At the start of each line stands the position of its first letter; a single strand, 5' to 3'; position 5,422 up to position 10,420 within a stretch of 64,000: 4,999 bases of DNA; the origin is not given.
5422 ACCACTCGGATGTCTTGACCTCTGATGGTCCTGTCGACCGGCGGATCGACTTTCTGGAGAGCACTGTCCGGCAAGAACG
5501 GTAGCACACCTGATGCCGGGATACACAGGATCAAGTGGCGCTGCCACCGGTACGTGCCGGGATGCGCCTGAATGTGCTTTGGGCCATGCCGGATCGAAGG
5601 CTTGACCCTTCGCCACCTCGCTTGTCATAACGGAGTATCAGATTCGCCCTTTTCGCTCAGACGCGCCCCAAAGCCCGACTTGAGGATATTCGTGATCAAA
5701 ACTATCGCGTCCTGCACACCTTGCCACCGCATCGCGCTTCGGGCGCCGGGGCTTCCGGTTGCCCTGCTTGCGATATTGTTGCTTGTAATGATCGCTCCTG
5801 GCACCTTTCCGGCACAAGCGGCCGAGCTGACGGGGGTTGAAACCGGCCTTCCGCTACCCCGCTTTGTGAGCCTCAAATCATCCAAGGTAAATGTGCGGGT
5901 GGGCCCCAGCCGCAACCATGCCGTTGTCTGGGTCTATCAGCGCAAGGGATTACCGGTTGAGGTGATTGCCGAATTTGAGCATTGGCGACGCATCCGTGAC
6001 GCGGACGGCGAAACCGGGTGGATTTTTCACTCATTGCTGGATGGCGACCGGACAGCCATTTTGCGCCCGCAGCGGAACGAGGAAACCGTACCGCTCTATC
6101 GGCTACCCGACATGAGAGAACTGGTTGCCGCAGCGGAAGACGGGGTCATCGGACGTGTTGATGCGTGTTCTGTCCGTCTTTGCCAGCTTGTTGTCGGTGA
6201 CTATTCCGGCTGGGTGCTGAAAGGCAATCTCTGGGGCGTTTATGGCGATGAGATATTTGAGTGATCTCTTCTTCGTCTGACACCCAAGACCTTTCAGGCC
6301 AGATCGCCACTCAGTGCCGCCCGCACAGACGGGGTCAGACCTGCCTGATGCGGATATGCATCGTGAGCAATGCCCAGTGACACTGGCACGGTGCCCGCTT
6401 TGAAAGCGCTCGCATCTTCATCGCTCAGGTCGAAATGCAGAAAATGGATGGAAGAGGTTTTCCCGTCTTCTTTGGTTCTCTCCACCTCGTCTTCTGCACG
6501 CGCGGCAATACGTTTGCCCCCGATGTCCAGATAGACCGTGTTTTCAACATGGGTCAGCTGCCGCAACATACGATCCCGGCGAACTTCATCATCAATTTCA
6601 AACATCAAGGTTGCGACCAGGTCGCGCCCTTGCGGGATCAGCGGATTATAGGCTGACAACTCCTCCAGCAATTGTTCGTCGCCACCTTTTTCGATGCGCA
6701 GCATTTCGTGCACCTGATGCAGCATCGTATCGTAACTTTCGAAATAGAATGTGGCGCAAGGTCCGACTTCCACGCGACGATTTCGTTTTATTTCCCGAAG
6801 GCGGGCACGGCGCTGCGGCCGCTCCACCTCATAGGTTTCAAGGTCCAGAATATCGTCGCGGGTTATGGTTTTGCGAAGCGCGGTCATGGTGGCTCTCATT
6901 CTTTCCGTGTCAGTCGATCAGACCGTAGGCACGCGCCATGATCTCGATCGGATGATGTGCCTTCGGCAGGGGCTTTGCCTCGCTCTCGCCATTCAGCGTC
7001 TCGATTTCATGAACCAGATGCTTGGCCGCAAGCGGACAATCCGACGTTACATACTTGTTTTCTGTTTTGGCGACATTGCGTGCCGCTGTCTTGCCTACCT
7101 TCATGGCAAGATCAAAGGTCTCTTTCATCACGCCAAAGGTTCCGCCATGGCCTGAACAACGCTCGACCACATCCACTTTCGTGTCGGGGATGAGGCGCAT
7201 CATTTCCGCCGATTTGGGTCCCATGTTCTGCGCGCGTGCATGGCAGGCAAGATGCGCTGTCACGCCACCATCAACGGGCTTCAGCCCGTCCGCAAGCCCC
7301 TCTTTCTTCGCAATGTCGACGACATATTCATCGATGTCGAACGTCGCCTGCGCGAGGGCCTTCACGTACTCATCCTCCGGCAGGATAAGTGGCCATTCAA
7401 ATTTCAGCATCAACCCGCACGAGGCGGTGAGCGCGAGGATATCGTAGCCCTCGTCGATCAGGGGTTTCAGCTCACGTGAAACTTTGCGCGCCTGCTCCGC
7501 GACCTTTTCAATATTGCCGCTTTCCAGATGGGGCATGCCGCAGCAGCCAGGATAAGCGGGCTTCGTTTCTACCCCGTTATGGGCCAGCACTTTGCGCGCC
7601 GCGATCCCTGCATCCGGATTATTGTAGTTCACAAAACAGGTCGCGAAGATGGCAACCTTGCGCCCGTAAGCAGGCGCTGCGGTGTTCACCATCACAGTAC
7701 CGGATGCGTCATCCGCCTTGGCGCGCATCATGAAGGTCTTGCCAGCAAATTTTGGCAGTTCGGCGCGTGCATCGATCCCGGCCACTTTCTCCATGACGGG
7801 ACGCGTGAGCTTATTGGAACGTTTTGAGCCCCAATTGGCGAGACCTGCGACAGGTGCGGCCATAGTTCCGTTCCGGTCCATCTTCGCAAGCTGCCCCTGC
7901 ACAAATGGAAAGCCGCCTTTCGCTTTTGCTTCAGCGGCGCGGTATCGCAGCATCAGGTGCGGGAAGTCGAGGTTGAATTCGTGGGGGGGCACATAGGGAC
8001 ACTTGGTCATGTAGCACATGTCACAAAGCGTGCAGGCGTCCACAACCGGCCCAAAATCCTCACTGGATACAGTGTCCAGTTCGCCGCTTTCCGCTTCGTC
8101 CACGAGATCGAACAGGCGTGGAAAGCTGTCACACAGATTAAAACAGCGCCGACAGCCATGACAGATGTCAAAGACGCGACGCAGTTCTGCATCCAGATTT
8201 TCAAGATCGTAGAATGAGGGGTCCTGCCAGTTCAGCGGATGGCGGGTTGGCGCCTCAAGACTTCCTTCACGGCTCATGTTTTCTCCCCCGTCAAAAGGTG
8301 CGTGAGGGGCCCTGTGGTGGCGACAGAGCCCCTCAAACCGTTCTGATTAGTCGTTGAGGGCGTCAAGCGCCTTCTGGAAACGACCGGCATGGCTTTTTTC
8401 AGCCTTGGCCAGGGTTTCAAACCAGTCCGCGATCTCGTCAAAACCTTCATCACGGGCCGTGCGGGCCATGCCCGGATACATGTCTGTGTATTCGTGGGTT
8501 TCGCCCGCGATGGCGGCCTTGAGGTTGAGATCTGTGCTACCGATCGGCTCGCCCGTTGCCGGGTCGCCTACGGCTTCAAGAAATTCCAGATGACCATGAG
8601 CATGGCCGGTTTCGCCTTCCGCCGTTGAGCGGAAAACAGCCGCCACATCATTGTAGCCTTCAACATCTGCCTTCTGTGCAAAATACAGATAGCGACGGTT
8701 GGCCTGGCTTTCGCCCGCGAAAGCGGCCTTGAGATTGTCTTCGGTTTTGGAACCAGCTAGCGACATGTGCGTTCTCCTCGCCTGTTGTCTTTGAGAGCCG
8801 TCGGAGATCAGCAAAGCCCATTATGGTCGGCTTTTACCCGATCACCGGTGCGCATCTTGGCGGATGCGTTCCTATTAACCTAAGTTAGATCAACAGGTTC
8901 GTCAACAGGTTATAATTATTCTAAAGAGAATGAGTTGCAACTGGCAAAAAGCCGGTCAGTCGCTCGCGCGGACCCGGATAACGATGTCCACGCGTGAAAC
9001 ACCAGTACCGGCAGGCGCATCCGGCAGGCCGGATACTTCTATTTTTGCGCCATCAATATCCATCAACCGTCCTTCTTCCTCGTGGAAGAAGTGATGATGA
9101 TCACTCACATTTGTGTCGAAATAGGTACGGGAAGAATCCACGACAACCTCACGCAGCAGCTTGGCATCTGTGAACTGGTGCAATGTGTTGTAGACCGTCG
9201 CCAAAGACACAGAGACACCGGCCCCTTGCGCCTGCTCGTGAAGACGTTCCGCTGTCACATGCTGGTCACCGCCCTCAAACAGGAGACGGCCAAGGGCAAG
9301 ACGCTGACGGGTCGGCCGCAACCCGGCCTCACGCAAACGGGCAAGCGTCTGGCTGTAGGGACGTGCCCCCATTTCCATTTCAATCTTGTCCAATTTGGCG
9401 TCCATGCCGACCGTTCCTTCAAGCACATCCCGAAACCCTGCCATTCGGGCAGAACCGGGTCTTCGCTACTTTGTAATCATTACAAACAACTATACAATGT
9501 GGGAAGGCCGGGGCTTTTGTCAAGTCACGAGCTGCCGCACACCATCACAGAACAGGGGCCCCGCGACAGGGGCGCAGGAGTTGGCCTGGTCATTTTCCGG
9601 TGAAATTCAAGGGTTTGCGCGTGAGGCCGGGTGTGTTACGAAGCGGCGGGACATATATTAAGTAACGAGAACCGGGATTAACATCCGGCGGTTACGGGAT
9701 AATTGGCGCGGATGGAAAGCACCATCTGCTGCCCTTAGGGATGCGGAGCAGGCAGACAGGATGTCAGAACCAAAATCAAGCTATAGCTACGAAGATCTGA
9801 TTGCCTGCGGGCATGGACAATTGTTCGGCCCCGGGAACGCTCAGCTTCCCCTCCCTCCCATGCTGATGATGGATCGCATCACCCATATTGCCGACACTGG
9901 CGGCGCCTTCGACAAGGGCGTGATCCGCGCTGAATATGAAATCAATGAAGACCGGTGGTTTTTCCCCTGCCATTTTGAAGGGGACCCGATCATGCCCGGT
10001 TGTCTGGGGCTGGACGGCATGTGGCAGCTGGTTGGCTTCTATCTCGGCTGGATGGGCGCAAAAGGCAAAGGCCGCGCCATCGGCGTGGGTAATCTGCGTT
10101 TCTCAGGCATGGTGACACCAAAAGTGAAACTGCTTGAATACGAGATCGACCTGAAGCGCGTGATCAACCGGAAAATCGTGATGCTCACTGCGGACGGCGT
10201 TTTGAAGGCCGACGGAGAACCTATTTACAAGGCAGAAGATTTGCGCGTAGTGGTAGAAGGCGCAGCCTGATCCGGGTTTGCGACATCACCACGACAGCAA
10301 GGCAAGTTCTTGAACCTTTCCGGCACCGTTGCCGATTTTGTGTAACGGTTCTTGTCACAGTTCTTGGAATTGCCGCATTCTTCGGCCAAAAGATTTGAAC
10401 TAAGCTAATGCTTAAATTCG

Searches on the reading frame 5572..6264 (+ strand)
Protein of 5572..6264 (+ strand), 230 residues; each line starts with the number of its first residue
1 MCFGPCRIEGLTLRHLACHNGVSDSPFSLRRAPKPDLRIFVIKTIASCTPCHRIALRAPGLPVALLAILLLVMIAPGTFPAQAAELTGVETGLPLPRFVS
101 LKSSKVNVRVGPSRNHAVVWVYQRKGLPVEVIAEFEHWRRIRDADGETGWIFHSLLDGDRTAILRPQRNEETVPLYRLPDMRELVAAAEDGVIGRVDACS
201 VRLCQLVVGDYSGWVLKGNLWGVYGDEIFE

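Call 39: search_protein_families(library=ncbifam, proteins=[window:5572-6264:+])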
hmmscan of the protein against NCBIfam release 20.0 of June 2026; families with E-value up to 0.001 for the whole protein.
window:5572-6264:+ (230 aa): 2 families
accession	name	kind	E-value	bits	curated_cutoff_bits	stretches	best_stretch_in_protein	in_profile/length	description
TIGR04211.1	SH3_and_anchor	equivalog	1.5e-05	24.7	65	1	105-160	7-62/198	TIGR04211 family SH3 domain-containing protein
NF040678.1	EntFM_CwpFM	equivalog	5.5e-05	22.4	720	1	102-156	137-189/430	enterotoxin EntFM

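Call 49: search_protein_families(library=pfam, proteins=[window:5572-6264:+], max_evalue=0.01)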
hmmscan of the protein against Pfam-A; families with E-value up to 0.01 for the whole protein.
window:5572-6264:+ (230 aa): 2 families
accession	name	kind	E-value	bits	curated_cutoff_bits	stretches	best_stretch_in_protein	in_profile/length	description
PF06347.19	SH3_4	-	4.3e-27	94.1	24.1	2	102-158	1-56/56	Bacterial SH3 domain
PF08239.17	SH3_3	-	8.1e-08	32.8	27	1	105-156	2-53/54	Bacterial SH3 domain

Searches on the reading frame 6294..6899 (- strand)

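Call 39: search_protein_families(library=ncbifam, proteins=[window:6294-6899:-])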
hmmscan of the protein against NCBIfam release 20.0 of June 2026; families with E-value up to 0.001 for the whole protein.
window:6294-6899:- (201 aa): 0 families

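Call 49: search_protein_families(library=pfam, proteins=[window:6294-6899:-], max_evalue=0.01)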
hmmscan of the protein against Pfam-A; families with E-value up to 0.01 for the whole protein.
window:6294-6899:- (201 aa): 1 family
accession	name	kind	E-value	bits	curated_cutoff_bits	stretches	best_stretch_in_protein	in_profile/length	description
PF12007.14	DUF3501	-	1.4e-60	205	25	1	11-200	1-187/187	Protein of unknown function (DUF3501)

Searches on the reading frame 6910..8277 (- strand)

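Call 8: search_protein_families(library=ncbifam, proteins=[window:6910-8277:-])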
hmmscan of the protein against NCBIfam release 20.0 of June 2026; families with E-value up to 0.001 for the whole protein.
window:6910-8277:- (455 aa): 7 families
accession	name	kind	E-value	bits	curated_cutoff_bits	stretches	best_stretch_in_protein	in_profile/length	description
NF008369.0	PRK11168.1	equivalog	2.4e-56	191.4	278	1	74-451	52-399/401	anaerobic glycerol-3-phosphate dehydrogenase subunit C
TIGR03379.1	glycerol3P_GlpC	equivalog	2.9e-35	121.8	279.9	1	71-420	43-375/397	anaerobic glycerol-3-phosphate dehydrogenase subunit GlpC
NF045670.1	quin_L_LdhH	equivalog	1.2e-25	89.9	800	1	73-416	347-680/706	L-lactate dehydrogenase (quinone) large subunit LdhH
NF004898.0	PRK06259.1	equivalog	9.8e-20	70.6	385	1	203-429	259-471/488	fumarate reductase (CoM/CoB) subunit TfrB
TIGR02484.1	CitB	equivalog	2.8e-09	36.6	246.6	1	29-118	6-85/372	tricarballylate utilization 4Fe-4S protein TcuB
NF011607.0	PRK15033.1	subfamily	8e-09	34.9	524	1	25-132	21-117/389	tricarballylate utilization 4Fe-4S protein TcuB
NF008434.0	PRK11274.1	equivalog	1.7e-08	33.8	333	1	198-410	160-377/409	glycolate oxidase subunit GlcF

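Call 49: search_protein_families(library=pfam, proteins=[window:6910-8277:-], max_evalue=0.01)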
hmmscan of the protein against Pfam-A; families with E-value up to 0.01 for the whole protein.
window:6910-8277:- (455 aa): 2 families
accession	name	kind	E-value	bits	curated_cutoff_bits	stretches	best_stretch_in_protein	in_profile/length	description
PF02754.22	CCG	-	1.5e-14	54.2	20.6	2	208-292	1-85/85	Cysteine-rich domain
PF13534.11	Fer4_17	-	0.00083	20.3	22.2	1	39-95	2-58/61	4Fe-4S dicluster domain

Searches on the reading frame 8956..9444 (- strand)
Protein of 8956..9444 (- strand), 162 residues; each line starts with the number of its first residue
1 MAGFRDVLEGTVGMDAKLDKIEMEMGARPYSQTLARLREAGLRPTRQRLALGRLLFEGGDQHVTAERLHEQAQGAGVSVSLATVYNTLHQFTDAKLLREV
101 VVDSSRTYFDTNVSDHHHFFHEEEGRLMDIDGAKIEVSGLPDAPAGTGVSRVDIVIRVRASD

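Call 8: search_protein_families(library=ncbifam, proteins=[window:8956-9444:-])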
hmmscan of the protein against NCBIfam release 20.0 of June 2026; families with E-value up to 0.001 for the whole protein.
window:8956-9444:- (162 aa): 9 families
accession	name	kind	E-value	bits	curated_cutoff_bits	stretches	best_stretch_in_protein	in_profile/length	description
NF045678.1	TransRegIrrA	equivalog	3.9e-64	214.7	150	1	26-160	2-136/138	iron response transcriptional regulator IrrA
NF045677.1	FeRespRegIrr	equivalog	2.3e-57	192.6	170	1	36-159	3-126/127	Fur family transcriptional regulator Irr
NF047461.1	FUR_perox_PerRB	exception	2.8e-19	69.5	250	1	35-156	19-138/143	peroxide-responsive transcriptional repressor PerRB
NF047462.1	FUR_perox_PerRA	exception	1.9e-16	60.8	200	1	30-131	5-105/142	peroxide-responsive transcriptional repressor PerRA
NF052545.1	TransRegPerRClab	equivalog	7e-14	52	180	1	35-135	6-105/138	transcriptional regulator PerR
NF006999.0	PRK09462.1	equivalog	1.5e-11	44.1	146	1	36-132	7-104/148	ferric iron uptake transcriptional regulator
NF051892.1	TransRegFurBacil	equivalog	2.8e-09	37.2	220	1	35-121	10-96/149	ferric iron uptake transcriptional regulator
NF047406.1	TransRegPerRTherm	equivalog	1.2e-05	25.5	200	1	43-131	5-92/130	manganese-dependent transcriptional regulator PerR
NF051891.1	TransRegFurHelico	equivalog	0.00079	19.3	200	1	36-129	17-110/148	ferric iron uptake transcriptional regulator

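Call 9: search_protein_families(library=pfam, proteins=[window:8956-9444:-])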
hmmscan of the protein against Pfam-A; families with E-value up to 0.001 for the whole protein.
window:8956-9444:- (162 aa): 1 family
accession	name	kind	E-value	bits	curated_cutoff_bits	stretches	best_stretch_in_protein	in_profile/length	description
PF01475.25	FUR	-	9.5e-20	71.4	23.1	1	39-137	1-100/121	Ferric uptake regulator family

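Call 10: find_related_loci(query=window:8956-9444:-, collection=genome_contigs, flank=2500)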
Query window:8956-9444:- (162 aa) in genome_contigs; peptide patterns used: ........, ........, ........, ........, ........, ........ (x = any residue, [..] = any of these).
600 stretches matched a pattern (row limit reached: there are more); 379 encode a relative of the query (tblastn E <= 1e-3); the best 80 are kept; 80 distinct loci.
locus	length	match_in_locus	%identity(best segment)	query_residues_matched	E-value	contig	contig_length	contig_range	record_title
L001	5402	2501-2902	79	28-161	6e-70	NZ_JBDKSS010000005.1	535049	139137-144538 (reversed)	MAG: Parvibaculum sp. isolate 6_bin.230 c_000000118822, whole genome shotgun sequence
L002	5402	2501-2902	78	28-161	2e-69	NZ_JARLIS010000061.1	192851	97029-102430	MAG: Parvibaculum sp. isolate MAG_BA296 MetaBAT2_Bin_296_Anoxic_k141_2895303, whole genome shotgun sequence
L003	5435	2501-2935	73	6-150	4e-65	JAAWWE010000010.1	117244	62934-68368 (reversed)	MAG: Rhodobiaceae bacterium isolate FE80 Cluster2_contig_69, whole genome shotgun sequence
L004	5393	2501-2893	73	28-158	3e-63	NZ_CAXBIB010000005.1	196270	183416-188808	MAG: uncultured Parvibaculum sp. isolate ERR2762144_binner12_Refined_24 ERZ3421829.13, whole genome shotgun sequence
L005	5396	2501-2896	73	28-159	7e-63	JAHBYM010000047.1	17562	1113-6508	MAG: Parvibaculum sp. isolate ACE_PRO2 PRO2_47, whole genome shotgun sequence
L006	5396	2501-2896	74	28-159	6e-63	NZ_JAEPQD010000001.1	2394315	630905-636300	MAG: Parvibaculum sp. isolate HXMU1428-15 NODE_1_length_2394315_cov_8.499357, whole genome shotgun sequence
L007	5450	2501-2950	59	9-158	2e-59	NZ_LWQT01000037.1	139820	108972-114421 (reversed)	Paramagnetospirillum marisnigri strain SP-1 NODE_13_length_139820_cov_92.5694_ID_3212, whole genome shotgun sequence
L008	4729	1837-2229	65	28-158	6e-59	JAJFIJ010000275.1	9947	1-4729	MAG: Rhodospirillales bacterium isolate OFTM364 OFTM364_274, whole genome shotgun sequence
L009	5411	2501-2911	69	24-160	1e-58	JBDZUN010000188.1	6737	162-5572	MAG: Hyphomicrobiales bacterium isolate PE_seawater43 NODE_2964_length_6737, whole genome shotgun sequence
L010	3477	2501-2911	63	25-161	5e-58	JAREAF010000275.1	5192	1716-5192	MAG: Rhodospirillales bacterium isolate C_No_T5_bin.18 scaffold_7211, whole genome shotgun sequence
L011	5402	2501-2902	64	25-158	4e-58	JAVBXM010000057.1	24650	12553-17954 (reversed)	MAG: Phaeospirillum sp. isolate GS7 1203, whole genome shotgun sequence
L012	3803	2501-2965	57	4-160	1e-57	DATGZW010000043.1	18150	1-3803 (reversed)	MAG TPA_asm: Patescibacteria group bacterium isolate SMAG_U10674 k141_92538, whole genome shotgun sequence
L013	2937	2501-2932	66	11-154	1e-57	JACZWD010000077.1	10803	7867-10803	MAG: Proteobacteria bacterium isolate B1T1B11 B1T1B11_NODE1075, whole genome shotgun sequence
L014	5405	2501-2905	67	24-158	2e-57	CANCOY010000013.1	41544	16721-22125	MAG: Acetobacteraceae bacterium isolate JR-MC-I-240519-124 genome assembly, contig: JR-MC-I-240519-C1419, whole genome s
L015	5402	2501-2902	66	28-161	3e-57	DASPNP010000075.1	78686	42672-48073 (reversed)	MAG TPA_asm: Azospirillaceae bacterium isolate SMAG_U12124 k141_546008, whole genome shotgun sequence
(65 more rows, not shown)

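Call 23: find_encoding_contigs(protein=window:8956-9444:-, flank=3000, max_places=6)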
Protein window:8956-9444:- (162 aa): 1 contig read that carries it; 1 place shown.
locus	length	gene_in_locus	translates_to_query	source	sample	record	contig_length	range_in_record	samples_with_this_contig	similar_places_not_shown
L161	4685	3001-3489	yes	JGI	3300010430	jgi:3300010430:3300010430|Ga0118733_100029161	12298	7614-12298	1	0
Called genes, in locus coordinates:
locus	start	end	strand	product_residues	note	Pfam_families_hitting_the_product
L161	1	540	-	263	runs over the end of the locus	PF00106:adh_short, PF13561:adh_short_C2, PF23441:SDR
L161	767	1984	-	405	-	PF00109:ketoacyl-synt, PF02801:Ketoacyl-synt_C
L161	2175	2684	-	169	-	PF07977:FabA, PF22818:ApeI-like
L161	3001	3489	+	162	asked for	PF01475:FUR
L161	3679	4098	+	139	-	PF00210:Ferritin (faint), PF02915:Rubrerythrin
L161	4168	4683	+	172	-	?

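Call 43: search_solved_structures(query=window:8956-9444:-, max_evalue=0.001, show_alignments=4)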
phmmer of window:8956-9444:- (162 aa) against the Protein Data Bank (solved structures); distinct sequences matched with E-value up to 0.001: 21.
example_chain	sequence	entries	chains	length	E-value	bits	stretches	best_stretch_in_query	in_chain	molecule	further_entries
2fe3_A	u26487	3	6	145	2.7e-12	50.1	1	26-132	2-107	Peroxide operon regulator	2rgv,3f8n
5nl9_A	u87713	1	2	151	3.6e-11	46.5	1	30-131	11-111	Transcriptional regulator (FUR family)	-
8j6w_A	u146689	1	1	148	2.9e-10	43.6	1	36-136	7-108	Ferric uptake regulation protein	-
2w57_A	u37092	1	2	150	6.2e-10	42.5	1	36-118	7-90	FERRIC UPTAKE REGULATION PROTEIN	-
1mzb_A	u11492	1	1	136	4.3e-09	39.7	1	35-136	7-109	ferric uptake regulation protein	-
2o03_A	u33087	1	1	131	1.1e-08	38.4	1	39-136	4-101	probable Zinc uptake regulation protein FurB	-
6h1c_A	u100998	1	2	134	2.1e-08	37.5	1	36-137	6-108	Ferric uptake regulation protein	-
2fu4_A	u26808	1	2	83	2.3e-08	37.4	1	36-109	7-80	Ferric uptake regulation protein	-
5fd6_A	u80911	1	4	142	2.7e-08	37.2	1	32-136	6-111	Ferric uptake regulation protein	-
5fd5_A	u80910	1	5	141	2.7e-08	37.1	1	33-136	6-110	Ferric uptake regulation protein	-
5nbc_A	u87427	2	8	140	2.8e-08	37.1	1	36-119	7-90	Ferric uptake regulation protein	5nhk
6d57_A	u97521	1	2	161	1.8e-07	34.5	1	36-136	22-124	Ferric uptake regulation protein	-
4ets_A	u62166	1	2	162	2.1e-07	34.2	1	36-136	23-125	Ferric uptake regulation protein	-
5l0p_A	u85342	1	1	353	3.4e-07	33.6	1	36-109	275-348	Transcription factor ETV6, Transcription factor ETV6, Transcription factor ETV6, Ferric up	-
4raz_A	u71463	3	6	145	3.9e-07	33.4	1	34-136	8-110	DNA-binding transcriptional dual regulator of siderophore biosynthesis and transport(Fur f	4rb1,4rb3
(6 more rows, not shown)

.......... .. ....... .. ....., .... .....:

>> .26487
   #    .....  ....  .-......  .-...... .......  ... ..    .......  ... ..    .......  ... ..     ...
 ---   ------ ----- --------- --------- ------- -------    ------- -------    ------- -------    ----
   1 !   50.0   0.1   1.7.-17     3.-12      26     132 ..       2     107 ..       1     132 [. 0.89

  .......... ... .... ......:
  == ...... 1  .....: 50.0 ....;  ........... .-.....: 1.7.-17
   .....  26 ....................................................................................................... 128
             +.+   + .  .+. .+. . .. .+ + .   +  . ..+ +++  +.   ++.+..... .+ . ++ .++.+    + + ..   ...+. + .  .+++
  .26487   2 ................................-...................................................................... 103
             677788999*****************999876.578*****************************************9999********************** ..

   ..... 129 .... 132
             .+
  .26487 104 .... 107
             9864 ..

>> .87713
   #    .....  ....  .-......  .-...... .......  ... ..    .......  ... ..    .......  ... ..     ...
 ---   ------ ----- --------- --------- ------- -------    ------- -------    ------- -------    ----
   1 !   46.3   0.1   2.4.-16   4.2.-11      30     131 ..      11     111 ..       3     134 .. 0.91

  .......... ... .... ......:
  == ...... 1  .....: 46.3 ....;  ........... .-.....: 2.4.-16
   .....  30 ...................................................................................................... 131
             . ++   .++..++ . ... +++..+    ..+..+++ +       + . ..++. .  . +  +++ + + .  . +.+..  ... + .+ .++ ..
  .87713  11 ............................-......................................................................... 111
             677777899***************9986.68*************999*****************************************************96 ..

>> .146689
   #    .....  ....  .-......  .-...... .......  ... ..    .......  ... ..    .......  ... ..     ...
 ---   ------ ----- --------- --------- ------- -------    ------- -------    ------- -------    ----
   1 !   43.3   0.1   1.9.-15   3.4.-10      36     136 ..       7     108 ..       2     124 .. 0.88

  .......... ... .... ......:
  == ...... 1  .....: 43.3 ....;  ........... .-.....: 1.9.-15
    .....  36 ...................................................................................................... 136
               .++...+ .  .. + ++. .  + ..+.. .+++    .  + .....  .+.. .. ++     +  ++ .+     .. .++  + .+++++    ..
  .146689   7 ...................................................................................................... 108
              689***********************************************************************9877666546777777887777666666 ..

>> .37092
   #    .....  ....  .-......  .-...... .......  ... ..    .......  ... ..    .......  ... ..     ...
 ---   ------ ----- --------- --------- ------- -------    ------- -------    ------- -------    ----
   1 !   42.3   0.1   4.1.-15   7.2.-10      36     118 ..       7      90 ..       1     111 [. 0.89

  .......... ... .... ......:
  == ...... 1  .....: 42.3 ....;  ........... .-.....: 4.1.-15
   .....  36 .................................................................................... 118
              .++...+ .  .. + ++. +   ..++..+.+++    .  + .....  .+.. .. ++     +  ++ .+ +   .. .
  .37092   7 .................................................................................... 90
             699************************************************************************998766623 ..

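Call 66: list_cluster_members(proteins=[window:8956-9444:-, window:8347-8769:-, window:41455-42891:+, window:33771-34250:-])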
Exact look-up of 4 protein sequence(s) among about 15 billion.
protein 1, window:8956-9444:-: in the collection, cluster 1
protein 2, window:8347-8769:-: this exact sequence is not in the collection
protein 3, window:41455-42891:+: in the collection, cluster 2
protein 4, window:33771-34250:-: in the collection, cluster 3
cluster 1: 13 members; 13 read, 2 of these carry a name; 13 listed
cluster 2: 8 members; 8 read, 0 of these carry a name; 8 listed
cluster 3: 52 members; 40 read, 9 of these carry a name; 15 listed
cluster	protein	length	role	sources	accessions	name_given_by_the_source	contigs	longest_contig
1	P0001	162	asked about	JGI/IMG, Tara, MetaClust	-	-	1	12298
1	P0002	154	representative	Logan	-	-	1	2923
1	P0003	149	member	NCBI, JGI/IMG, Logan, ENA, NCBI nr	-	-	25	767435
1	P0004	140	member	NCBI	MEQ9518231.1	MAG: Fur family transcriptional regulator [Parvibaculum sp.]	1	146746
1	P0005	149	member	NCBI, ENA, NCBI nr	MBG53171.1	MAG: transcriptional repressor [Rhodobiaceae bacterium] | transcriptional repressor [Rhodobiaceae bacterium]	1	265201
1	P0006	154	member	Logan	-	-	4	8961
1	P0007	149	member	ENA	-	-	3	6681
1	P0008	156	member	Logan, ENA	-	-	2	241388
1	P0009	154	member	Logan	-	-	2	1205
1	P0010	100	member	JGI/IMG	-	-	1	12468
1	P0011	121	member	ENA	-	-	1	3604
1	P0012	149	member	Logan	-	-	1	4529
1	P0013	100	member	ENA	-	-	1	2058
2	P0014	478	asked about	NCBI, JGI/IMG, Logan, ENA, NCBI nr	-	-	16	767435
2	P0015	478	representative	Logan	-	-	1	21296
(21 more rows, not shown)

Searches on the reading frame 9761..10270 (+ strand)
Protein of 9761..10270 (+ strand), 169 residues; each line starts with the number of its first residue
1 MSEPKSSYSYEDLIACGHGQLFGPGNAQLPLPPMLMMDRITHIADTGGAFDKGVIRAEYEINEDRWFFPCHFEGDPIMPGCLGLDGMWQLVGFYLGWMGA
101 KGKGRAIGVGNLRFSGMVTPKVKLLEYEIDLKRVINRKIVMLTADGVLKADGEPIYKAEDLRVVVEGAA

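Call 8: search_protein_families(library=ncbifam, proteins=[window:9761-10270:+])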
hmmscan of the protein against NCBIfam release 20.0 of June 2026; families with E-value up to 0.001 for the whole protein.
window:9761-10270:+ (169 aa): 5 families
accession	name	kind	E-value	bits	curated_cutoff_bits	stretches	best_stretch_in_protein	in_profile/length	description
TIGR01749.1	fabA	equivalog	6.7e-83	276.7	238.15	1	5-164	2-161/169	3-hydroxyacyl-[acyl-carrier-protein] dehydratase FabA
NF003509.0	PRK05174.1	equivalog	8e-82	273.2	124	1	2-165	2-165/172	bifunctional 3-hydroxydecanoyl-ACP dehydratase/trans-2-decenoyl-ACP isomerase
TIGR01750.1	fabZ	equivalog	4.9e-10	39.4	155.15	1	33-156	15-133/141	3-hydroxyacyl-ACP dehydratase FabZ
NF000582.1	PRK00006.1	equivalog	8.2e-09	35.5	113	1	33-158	14-131/137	3-hydroxyacyl-ACP dehydratase FabZ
NF009667.0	PRK13188.1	equivalog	5.6e-08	31.9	465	1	32-148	334-445/464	bifunctional UDP-3-O-[3-hydroxymyristoyl] N-acetylglucosamine deacetylase/3-hydroxyacyl-ACP dehydratase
